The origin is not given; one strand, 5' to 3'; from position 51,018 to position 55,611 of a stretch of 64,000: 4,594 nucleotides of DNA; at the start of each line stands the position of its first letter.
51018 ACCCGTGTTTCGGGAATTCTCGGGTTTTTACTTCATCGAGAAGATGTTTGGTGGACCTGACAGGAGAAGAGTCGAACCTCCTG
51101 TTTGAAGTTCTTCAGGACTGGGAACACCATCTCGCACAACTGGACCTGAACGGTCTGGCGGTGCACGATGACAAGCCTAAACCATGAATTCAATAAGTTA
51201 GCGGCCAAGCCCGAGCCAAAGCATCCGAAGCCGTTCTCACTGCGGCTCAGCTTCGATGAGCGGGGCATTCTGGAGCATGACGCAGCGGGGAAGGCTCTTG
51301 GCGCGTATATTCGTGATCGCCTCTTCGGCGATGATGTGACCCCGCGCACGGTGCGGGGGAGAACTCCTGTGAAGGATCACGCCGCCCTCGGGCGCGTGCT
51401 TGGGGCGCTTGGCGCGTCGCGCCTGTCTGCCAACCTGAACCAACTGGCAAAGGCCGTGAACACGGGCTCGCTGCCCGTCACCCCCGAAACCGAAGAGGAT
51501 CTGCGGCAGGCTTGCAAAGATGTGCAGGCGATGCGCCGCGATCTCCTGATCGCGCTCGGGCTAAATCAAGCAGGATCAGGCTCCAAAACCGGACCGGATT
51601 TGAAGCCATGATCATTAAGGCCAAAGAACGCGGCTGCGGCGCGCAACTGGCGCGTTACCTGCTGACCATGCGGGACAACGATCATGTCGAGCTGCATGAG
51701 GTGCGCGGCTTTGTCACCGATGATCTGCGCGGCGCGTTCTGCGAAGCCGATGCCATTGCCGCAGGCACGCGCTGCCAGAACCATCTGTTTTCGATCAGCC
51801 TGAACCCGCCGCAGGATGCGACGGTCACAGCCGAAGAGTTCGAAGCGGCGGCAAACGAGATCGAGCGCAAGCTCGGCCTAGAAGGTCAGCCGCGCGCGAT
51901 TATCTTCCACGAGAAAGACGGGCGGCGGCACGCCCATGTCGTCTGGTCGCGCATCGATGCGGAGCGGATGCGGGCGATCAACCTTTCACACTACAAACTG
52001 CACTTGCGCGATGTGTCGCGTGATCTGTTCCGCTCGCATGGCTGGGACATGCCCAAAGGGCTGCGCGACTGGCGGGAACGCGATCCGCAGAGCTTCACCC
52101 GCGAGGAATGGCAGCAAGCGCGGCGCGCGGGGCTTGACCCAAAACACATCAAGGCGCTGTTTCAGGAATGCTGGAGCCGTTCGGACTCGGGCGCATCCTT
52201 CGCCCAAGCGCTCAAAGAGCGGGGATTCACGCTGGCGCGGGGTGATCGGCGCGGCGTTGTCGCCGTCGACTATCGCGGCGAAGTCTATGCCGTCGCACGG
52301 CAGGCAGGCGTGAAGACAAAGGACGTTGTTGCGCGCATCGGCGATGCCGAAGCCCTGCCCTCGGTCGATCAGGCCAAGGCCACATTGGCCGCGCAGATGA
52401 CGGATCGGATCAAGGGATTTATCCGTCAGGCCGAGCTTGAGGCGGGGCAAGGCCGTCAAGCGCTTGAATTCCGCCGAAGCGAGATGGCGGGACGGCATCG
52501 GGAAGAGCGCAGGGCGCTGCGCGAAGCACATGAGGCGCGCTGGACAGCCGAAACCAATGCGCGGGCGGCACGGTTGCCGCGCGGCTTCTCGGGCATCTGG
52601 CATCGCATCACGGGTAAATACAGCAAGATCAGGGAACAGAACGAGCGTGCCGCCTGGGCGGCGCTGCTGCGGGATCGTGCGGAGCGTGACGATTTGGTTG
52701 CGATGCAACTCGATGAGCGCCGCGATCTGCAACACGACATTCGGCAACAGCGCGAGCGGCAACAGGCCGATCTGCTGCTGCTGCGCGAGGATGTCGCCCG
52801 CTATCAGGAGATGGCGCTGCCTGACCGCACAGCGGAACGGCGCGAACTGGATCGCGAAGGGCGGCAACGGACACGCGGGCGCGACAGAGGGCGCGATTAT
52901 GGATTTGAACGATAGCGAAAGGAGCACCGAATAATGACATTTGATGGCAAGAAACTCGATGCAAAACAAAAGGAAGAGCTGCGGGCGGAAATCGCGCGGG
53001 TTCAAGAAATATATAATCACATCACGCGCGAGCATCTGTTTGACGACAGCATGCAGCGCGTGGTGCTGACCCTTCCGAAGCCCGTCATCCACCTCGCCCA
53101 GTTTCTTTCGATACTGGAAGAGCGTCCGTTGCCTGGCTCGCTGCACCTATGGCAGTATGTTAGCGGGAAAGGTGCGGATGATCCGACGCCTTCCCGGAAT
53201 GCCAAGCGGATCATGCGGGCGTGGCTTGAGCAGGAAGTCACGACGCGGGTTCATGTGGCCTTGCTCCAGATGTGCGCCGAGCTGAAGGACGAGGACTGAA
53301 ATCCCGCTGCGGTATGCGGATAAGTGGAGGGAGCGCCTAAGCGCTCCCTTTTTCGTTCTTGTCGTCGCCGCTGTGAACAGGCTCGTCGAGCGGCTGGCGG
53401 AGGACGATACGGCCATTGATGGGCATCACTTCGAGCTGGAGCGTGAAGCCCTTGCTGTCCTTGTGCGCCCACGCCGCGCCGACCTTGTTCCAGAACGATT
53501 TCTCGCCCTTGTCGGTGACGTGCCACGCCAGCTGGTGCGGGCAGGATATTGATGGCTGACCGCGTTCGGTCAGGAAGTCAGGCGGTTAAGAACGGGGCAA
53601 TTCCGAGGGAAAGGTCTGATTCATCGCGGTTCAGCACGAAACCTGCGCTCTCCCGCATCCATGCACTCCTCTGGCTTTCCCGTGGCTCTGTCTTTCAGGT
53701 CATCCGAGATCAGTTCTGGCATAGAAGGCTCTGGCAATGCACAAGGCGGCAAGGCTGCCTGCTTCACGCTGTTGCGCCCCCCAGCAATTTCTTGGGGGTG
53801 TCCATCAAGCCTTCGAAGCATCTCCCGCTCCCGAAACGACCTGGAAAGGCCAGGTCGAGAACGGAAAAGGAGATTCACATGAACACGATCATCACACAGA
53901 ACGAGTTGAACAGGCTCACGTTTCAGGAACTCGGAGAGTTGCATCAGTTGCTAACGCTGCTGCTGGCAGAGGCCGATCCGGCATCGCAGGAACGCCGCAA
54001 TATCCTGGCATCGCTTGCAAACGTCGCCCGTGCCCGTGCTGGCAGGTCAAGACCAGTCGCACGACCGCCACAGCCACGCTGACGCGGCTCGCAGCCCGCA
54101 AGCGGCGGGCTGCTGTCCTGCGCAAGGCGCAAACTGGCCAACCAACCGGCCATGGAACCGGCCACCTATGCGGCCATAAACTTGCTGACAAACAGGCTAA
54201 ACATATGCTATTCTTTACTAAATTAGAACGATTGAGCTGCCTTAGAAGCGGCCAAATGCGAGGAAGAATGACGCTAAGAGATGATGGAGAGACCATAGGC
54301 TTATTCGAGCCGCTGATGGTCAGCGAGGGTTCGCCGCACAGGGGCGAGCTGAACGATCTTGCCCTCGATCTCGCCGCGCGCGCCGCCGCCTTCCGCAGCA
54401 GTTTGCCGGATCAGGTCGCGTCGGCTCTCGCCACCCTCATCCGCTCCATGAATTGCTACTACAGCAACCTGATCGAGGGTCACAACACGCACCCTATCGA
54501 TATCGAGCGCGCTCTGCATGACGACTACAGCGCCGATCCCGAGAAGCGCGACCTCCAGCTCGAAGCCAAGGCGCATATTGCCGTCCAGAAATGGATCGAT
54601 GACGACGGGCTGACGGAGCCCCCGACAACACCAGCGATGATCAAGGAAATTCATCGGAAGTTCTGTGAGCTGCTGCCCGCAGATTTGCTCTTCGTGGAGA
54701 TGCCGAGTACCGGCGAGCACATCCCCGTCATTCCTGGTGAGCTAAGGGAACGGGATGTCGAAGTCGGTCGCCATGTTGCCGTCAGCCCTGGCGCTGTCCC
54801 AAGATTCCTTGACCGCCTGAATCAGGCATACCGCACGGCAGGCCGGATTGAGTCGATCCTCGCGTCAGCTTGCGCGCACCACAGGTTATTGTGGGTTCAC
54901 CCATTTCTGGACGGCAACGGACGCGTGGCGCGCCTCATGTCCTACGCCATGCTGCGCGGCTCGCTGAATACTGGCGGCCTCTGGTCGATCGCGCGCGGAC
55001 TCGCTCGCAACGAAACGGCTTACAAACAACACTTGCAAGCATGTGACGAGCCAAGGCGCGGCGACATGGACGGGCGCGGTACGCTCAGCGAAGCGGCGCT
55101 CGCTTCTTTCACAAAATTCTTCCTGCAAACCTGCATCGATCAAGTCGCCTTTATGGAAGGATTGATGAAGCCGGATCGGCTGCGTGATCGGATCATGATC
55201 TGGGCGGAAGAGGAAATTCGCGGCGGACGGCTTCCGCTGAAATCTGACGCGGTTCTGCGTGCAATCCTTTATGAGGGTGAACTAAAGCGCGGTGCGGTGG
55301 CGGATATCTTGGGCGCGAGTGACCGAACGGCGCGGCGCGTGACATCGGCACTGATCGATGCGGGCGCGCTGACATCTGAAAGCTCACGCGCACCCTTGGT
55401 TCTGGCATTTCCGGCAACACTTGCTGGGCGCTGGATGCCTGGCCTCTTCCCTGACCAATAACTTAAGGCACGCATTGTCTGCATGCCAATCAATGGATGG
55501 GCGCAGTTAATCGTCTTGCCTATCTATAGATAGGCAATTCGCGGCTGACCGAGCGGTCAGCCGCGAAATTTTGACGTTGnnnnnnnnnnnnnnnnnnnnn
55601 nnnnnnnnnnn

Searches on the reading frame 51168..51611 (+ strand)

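Call 91: search_protein_families(library=pfam, proteins=[window:51168-51611:+], max_evalue=0.01)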
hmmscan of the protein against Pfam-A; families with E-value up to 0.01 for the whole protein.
window:51168-51611:+ (147 aa): 2 families
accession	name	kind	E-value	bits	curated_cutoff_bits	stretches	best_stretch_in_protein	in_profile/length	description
PF21983.2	NikA-like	-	1.2e-05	25.8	27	1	18-96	2-71/72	Mobilization protein NikA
PF05713.17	MobC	-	0.0022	18.8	23.2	1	85-101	6-22/45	Bacterial mobilisation protein (MobC)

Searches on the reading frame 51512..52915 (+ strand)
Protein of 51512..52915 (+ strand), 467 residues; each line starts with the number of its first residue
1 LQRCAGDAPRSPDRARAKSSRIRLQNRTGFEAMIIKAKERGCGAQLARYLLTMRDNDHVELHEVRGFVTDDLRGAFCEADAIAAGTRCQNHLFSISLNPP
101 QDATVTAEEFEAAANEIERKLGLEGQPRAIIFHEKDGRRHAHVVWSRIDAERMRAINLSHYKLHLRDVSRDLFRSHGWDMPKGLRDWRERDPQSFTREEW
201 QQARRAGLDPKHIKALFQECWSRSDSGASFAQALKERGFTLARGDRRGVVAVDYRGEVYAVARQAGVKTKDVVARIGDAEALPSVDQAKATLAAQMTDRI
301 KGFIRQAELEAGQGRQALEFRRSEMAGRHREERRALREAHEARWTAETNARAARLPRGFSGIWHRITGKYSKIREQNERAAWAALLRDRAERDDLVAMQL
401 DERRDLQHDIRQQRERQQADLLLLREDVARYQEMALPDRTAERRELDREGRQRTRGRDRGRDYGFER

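Call 3: search_protein_families(library=pfam, proteins=[window:51512-52915:+], max_evalue=0.01)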
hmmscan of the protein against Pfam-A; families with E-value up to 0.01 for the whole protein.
window:51512-52915:+ (467 aa): 1 family
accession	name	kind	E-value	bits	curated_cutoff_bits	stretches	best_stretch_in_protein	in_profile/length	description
PF03432.20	Relaxase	-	5e-16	59.6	24.6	1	57-178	8-132/132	MobA/VirD2-like, nuclease domain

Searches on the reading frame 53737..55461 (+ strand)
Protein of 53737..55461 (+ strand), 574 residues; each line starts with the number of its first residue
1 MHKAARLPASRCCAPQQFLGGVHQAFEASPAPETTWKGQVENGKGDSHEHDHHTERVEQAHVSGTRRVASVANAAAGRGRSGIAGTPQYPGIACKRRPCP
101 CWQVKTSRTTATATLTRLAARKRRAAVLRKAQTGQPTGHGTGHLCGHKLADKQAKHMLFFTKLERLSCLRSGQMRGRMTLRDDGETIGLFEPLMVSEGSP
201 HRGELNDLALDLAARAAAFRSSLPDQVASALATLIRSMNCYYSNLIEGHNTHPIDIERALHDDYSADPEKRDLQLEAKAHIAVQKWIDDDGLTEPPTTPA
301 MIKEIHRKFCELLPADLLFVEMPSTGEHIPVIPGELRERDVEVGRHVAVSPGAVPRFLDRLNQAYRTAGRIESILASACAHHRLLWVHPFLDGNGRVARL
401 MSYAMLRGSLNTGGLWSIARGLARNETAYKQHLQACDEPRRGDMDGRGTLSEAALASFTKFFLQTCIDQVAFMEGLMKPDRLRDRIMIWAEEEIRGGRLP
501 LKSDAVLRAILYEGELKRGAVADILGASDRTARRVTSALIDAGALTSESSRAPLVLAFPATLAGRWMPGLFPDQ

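Call 3: search_protein_families(library=pfam, proteins=[window:53737-55461:+], max_evalue=0.01)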
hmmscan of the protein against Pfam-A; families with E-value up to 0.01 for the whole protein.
window:53737-55461:+ (574 aa): 1 family
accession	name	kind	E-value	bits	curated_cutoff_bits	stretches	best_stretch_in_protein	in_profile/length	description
PF02661.23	Fic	-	9.7e-15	55.6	24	1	298-406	3-93/93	Fic/DOC family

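Call 65: search_protein_families(library=padloc, proteins=[window:53737-55461:+], max_evalue=0.001)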
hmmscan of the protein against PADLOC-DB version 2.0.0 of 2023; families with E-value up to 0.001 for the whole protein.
window:53737-55461:+ (574 aa): 6 families
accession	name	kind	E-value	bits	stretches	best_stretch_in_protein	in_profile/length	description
PDLC03963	SoFic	-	2.1e-26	91.2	1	214-550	37-344/361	-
PDLC04966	PDC-S24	-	2.6e-12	44.4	1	342-444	271-376/497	-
PDLC04839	PDC-S04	-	3.2e-08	31.5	1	334-406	80-159/205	-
PDLC04836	PDC-S04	-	6.9e-08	30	1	333-403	115-184/244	-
PDLC04837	PDC-S04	-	7.5e-06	23.4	1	229-437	19-209/234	-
PDLC04840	PDC-S04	-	6.7e-05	20.7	1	366-407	133-176/227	-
